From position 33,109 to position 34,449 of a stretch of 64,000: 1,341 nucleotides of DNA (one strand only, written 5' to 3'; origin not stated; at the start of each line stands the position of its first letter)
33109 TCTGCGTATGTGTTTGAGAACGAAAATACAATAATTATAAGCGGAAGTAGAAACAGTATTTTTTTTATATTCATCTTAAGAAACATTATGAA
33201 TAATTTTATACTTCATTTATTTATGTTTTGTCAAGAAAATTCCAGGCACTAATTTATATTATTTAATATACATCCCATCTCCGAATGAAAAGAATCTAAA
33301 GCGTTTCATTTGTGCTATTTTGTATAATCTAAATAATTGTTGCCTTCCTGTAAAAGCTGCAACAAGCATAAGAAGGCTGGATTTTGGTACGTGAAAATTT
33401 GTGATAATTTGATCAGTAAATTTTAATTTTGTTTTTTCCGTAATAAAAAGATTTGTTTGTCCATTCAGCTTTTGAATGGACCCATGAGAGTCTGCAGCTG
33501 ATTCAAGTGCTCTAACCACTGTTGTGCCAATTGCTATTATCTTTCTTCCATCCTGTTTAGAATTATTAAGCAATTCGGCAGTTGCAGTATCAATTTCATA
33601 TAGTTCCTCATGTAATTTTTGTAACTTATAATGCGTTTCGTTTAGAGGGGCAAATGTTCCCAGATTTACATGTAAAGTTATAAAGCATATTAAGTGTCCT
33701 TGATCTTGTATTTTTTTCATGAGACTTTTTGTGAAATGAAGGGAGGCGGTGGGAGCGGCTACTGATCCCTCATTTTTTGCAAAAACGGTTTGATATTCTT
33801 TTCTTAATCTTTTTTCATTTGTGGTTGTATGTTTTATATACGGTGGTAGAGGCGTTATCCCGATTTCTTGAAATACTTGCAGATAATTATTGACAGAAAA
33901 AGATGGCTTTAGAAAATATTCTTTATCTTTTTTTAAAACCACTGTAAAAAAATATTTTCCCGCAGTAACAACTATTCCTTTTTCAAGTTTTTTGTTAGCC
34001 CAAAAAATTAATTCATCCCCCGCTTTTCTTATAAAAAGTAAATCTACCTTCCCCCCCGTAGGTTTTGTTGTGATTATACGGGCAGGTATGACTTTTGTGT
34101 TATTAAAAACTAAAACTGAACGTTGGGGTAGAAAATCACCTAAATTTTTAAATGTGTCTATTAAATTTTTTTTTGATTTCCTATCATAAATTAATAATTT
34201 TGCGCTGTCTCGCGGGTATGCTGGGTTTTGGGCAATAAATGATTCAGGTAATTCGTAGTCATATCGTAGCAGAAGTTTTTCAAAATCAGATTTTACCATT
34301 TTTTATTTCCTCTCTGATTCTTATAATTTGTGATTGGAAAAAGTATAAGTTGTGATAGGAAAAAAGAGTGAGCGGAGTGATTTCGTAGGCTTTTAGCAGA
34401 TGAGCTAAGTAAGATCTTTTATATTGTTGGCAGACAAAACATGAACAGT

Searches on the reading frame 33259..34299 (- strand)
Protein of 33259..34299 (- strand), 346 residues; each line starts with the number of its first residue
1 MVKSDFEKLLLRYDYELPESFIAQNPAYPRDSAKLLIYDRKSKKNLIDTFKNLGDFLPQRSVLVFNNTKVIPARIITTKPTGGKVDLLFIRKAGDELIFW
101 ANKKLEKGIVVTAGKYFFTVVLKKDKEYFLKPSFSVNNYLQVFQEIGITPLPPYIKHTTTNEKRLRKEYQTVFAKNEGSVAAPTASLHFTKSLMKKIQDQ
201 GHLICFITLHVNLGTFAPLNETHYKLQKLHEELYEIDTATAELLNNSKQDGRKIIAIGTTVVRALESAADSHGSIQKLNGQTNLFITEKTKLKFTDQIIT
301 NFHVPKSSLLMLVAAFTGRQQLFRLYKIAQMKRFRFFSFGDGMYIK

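Call 9: search_protein_families(library=pfam, proteins=[window:33259-34299:-], max_evalue=0.00001)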
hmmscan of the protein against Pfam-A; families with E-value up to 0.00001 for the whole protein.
window:33259-34299:- (346 aa): 1 family
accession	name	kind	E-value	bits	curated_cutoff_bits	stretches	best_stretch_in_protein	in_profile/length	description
PF02547.20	Queuosine_synth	-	5.5e-105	351.5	25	1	12-345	3-322/322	Queuosine biosynthesis protein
